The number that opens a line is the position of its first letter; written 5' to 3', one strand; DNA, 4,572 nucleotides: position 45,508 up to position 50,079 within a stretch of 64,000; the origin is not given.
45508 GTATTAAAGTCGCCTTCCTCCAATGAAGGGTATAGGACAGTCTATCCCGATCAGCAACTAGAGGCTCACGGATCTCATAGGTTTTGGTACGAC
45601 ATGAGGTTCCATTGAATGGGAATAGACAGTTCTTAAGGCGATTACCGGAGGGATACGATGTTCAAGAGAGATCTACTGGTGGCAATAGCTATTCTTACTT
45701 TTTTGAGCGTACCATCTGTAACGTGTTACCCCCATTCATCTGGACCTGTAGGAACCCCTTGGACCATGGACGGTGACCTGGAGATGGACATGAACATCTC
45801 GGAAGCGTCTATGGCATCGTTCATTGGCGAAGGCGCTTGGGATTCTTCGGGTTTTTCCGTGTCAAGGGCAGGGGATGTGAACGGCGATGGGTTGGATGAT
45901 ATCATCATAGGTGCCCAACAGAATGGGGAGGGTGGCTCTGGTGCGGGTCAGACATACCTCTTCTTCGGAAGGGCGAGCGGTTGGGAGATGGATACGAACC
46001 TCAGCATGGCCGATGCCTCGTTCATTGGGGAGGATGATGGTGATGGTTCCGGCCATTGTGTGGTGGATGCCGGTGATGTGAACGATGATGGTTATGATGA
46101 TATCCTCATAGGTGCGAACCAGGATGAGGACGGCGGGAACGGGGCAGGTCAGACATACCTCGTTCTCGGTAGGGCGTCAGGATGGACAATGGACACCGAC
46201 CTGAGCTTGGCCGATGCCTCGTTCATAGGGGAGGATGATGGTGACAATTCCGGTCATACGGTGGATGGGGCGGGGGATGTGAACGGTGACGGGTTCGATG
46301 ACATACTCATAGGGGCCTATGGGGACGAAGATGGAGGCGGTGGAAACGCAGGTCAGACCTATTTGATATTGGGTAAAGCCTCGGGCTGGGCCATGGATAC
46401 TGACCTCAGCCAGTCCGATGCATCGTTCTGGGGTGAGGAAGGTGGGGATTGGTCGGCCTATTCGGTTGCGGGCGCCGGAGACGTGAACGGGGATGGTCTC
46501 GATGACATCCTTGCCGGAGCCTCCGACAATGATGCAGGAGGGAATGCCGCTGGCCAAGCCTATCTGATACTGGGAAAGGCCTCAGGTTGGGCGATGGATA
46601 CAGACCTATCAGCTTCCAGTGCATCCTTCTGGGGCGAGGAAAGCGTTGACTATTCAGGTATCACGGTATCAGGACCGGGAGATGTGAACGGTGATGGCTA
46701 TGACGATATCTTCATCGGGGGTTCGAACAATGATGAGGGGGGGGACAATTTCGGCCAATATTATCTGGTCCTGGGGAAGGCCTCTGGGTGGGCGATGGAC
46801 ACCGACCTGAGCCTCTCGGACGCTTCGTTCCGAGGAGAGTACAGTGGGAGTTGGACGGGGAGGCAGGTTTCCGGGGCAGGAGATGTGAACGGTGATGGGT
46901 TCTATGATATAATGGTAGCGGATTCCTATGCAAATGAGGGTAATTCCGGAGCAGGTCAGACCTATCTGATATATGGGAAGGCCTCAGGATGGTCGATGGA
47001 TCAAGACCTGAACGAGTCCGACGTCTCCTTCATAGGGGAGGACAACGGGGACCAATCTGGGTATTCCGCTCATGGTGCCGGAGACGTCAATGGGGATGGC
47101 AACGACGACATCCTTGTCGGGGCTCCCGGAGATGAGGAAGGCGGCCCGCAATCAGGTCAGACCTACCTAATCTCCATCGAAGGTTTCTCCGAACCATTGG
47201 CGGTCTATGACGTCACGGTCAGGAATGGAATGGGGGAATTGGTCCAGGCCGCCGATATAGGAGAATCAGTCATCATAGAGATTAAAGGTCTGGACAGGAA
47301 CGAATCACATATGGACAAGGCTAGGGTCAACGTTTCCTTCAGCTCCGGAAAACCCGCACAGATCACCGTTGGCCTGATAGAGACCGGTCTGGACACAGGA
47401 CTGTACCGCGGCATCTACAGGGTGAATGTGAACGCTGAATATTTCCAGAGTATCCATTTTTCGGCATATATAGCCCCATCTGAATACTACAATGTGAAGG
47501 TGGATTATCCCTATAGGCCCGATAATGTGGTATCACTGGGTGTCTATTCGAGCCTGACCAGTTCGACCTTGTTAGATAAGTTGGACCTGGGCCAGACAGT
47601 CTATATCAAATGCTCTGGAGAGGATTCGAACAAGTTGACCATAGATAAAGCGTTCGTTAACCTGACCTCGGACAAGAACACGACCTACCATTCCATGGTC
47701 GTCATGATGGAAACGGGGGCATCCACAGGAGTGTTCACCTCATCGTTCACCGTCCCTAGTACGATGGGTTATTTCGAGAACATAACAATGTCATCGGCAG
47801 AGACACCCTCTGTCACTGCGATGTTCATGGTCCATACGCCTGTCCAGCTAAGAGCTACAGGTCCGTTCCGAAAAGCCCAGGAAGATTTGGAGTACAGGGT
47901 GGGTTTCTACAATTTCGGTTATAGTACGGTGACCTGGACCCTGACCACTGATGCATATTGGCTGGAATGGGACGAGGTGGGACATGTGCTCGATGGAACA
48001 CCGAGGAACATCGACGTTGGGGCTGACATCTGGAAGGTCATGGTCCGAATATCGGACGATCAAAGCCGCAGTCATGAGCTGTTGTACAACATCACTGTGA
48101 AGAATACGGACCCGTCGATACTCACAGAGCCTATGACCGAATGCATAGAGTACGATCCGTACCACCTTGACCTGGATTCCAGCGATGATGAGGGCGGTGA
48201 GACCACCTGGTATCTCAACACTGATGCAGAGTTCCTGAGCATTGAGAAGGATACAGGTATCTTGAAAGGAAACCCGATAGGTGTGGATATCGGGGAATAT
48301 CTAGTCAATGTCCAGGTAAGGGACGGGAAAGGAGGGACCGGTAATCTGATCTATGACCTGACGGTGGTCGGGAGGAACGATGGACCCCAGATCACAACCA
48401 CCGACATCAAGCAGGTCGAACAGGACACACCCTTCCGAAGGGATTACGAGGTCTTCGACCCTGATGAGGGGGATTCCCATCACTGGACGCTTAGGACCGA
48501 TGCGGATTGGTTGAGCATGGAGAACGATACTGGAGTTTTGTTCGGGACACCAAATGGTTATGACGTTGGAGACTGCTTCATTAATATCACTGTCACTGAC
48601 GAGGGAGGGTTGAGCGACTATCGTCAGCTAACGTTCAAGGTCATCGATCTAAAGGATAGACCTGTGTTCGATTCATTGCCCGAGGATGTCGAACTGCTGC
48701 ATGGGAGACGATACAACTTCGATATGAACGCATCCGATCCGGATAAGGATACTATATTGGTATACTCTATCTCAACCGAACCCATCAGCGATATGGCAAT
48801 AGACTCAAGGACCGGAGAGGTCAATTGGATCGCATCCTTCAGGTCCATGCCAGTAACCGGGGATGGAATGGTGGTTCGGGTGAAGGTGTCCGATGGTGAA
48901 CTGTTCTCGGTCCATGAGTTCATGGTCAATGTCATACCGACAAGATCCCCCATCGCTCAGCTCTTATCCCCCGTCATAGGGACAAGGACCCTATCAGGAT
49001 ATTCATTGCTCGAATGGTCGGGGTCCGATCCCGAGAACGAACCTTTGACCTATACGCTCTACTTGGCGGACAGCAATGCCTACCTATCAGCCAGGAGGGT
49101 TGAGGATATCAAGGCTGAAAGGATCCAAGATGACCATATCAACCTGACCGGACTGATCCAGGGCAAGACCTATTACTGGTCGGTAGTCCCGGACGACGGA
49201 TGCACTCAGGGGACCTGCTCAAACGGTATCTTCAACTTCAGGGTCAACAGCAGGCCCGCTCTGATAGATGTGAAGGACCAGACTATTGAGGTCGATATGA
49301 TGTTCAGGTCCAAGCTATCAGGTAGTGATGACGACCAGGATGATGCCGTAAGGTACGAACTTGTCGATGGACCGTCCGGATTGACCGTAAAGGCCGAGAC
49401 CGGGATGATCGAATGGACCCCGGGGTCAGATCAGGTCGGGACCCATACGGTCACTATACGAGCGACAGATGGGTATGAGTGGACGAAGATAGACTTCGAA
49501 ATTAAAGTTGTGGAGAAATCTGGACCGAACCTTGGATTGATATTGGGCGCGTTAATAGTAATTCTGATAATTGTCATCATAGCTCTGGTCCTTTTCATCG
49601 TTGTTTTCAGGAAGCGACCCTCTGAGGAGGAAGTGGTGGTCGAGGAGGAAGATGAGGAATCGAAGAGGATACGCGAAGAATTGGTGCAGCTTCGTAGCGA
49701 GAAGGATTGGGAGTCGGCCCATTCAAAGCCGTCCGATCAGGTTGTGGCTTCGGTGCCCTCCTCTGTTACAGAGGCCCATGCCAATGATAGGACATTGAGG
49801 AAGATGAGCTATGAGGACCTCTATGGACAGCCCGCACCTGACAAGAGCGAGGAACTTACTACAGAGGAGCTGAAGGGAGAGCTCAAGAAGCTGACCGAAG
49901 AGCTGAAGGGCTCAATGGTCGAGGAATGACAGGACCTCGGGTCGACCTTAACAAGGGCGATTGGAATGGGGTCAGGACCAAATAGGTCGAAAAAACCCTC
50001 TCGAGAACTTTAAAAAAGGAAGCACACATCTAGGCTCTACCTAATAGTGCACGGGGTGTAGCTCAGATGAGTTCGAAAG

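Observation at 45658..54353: Tandem paralogous 1420-aa FG-GAP/Ig-like surface proteins whose short cytoplasmic tails are almost identical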

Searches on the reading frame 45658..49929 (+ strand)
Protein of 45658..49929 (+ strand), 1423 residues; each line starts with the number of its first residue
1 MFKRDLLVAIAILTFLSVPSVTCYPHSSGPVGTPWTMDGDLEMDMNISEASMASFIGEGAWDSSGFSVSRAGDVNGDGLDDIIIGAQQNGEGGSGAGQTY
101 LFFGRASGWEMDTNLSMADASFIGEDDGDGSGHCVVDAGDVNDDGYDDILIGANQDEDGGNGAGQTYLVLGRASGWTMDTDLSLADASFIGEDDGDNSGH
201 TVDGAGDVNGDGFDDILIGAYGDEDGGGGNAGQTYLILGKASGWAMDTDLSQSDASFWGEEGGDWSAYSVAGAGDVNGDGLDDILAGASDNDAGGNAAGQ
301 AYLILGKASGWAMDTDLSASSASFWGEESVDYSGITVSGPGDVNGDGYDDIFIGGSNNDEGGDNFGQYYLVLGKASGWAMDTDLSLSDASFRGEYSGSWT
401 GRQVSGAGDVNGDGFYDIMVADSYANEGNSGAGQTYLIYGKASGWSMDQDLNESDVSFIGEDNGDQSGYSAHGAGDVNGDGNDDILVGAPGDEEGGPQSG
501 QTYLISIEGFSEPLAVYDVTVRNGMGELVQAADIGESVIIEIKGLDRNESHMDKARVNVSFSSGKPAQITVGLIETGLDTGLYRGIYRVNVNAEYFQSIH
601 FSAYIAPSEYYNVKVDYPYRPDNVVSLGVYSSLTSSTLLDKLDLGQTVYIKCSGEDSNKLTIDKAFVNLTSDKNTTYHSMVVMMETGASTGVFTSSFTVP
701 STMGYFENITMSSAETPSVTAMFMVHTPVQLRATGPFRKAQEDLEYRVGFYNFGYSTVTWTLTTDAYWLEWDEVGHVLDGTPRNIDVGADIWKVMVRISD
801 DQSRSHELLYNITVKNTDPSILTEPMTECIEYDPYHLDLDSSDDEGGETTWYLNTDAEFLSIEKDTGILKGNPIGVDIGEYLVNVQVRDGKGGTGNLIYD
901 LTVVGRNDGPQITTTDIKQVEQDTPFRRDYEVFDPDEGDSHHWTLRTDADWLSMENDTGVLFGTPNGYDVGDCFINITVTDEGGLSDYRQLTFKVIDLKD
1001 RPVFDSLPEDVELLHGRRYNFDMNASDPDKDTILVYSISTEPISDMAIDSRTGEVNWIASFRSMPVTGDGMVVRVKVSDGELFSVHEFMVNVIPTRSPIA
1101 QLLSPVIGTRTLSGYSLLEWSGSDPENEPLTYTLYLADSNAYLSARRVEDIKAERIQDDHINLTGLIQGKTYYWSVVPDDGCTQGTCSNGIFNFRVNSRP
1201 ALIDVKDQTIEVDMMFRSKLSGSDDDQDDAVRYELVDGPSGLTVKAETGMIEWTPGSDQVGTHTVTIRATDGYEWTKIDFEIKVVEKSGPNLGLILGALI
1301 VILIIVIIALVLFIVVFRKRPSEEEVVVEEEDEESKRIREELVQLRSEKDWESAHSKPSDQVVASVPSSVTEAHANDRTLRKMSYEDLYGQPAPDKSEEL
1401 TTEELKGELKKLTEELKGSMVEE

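Call 6: search_protein_families(library=pfam, proteins=[window:45658-49929:+], max_evalue=0.01)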
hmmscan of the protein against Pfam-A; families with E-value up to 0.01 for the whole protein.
window:45658-49929:+ (1423 aa): 5 families
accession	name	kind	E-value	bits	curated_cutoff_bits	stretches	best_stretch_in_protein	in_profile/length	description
PF01839.29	FG-GAP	-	2.2e-37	126.8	22.1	6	71-102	7-37/37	FG-GAP repeat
PF05345.18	He_PIG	-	4.9e-30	104.3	24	3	1202-1282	4-93/96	Putative Ig domain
PF13517.12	FG-GAP_3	-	4.4e-08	34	26.9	2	275-353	1-61/61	FG-GAP-like repeat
PF17963.7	Big_9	-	2.2e-07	32.1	23.6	1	1206-1276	9-81/89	Bacterial Ig domain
PF24908.1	Ig_SIBA-E_2nd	-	0.0004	20.9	27.8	0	1223-1288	23-92/117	Integrin beta-like protein A-E, second Ig-like domain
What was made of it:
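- On Integrin alpha subunit: However, the remaining stalk is He_PIG/Big_9 by Pfam (call 6) and was not modelled.
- The legs are He_PIG/cadherin-like domains, not thigh/calf domains as judged by Pfam (call 6).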

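Call 35: search_solved_structures(query=window:45658-49929:+, max_evalue=0.001)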
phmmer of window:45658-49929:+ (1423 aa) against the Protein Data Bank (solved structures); distinct sequences matched with E-value up to 0.001: 58.
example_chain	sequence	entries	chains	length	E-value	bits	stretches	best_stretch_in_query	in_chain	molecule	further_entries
8ij5_E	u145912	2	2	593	2.9e-13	51.5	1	265-492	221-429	Integrin alpha-V heavy chain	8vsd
5nem_A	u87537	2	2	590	2.9e-13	51.5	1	265-492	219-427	Integrin alpha-V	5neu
5ner_A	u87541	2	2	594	2.9e-13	51.4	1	265-492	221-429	Integrin alpha-V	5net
8w30_A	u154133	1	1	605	3e-13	51.4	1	265-492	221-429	Integrin alpha-V heavy chain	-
4um9_A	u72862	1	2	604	3e-13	51.4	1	265-492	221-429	Integrin alpha-V heavy chain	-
9cz7_A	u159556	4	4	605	3e-13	51.4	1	265-492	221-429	Integrin alpha-V heavy chain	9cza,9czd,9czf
4um8_A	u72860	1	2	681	5.2e-13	50.6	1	265-492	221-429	INTEGRIN ALPHA-V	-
9iuj_A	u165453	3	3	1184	6.1e-13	50.4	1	265-492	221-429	Integrin alpha-V,Integrin alpha-V,Uncharacterized protein DKFZp686C11235 | Integrin alpha-V,Integrin alpha-v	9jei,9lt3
9xmm_A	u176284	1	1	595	6.8e-13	50.2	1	265-492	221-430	Integrin alpha-V heavy chain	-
6om2_A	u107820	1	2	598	6.9e-13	50.2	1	265-492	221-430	Integrin alpha-V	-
6om1_A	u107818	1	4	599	6.9e-13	50.2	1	265-492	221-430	Integrin alpha-V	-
5ffg_A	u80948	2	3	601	7e-13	50.2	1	265-492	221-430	Integrin alpha-V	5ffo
7y1t_A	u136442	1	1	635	7.8e-13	50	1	265-492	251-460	Integrin alpha-V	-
6mk0_A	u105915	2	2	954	9.5e-13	49.8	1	265-492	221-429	Integrin alpha-V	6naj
1jv2_A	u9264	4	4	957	9.5e-13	49.7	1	265-492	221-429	INTEGRIN, ALPHA V | INTEGRIN ALPHA V | Integrin alpha-V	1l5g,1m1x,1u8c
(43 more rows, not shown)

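Call 75: search_protein_families(library=ncbifam, proteins=[window:45658-49929:+], max_evalue=0.01)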
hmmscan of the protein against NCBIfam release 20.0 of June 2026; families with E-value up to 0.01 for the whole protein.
window:45658-49929:+ (1423 aa): 3 families
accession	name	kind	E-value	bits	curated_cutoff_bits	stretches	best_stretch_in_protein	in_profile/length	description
NF047539.1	XAC2610_fam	domain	3.9e-21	75.3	35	0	341-385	4-47/89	XAC2610-related protein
NF012211.1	tand_rpt_95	domain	0.0017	18.2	90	0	879-915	60-96/98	tandem-95 repeat protein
NF001842.0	PRK00567.1-3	equivalog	0.0066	16.5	146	0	1282-1357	59-134/147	large-conductance mechanosensitive channel protein MscL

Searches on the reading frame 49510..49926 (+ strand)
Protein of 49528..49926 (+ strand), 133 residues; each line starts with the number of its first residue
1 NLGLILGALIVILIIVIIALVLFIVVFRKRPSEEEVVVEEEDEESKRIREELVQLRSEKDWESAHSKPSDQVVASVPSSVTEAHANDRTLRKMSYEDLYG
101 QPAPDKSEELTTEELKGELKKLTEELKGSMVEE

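Call 12: find_homologous_proteins(query=window:49606-49926:+, max_evalue=0.01)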
Query seq(107 aa) (107 aa): 1 proteins with E <= 0.01 among 156 candidates.
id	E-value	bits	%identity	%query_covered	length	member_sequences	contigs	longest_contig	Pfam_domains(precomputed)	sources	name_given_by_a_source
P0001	2.5e-14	71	69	54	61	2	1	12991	-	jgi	jgi:hypothetical protein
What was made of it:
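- Tried and rejected: The word-seeded search with the tail alone gave a single 61-aa hit (call 12).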

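Call 27: find_encoding_contigs(protein=P0001, flank=10000, max_places=2)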
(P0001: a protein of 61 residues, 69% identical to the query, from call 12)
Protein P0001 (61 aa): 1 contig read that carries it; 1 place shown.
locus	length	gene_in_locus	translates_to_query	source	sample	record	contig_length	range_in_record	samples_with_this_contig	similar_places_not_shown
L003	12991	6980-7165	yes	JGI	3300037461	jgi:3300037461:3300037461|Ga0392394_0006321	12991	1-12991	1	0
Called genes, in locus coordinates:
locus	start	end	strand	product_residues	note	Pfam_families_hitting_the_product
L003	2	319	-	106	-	?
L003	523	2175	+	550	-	PF02366:PMT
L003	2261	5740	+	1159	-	PF01364:Peptidase_C25, PF17963:Big_9 (faint)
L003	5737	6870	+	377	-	PF13183:Fer4_8 (faint), PF00037:Fer4 (weak), PF12837:Fer4_6 (weak), PF13187:Fer4_9 (weak), PF13237:Fer4_10, PF12838:Fer4_7 (weak), PF04422:FrhB_FdhB_N, PF04432:FrhB_FdhB_C, +2 more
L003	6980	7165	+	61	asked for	-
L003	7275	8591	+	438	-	PF01637:ATPase_2 (faint), PF13173:AAA_14, PF13635:DUF4143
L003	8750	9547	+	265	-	PF23023:Anti-Pycsar_Apyc1 (weak), PF00753:Lactamase_B, PF12706:Lactamase_B_2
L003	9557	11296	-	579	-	PF00512:HisKA (weak), PF02518:HATPase_c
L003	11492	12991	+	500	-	?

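Call 38: search_protein_families(library=pfam, proteins=[window:49528-49926:+], max_evalue=0.01)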
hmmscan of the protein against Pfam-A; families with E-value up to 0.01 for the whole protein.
seq(133 aa): 2 families
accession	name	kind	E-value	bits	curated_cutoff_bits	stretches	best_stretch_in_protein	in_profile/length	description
PF08496.15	Peptidase_S49_N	-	0.003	18.1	27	0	8-68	13-73/147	Peptidase family S49 N-terminal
PF05568.16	ASFV_J13L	-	0.0036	17.5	23.6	1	9-89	35-112/189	African swine fever virus J13L protein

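Call 48: predict_structure(alignment_id=A2)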
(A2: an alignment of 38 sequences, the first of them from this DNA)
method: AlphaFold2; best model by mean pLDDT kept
length: 139 residues; sequences in the alignment: 38
mean_pLDDT: 81.8   pTM: 0.26
mean pLDDT of the five models: 81.8, 80.4, 80.4, 79.6, 78.4
residues with pLDDT >= 90: 60; 70-90: 47; 50-70: 26; < 50: 6
segments of 3 or more residues with pLDDT < 50: 40-45
pLDDT, mean of each block of 10 residues (from residue 1): 73 96 96 68 57 91 94 69 75 74 91 83 95 86
secondary structure, 60 per line:
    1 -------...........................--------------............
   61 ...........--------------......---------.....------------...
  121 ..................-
elements in order: H8-34 H49-71 H86-91 H101-105 H118-138
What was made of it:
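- AF2 predicts locally confident short helices and a terminal helix but no globular fold (pTM 0.26, call 48). AF2 predicts one long terminal helix (call 48). The motif sits in a disordered region near the C-terminus (call 48).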
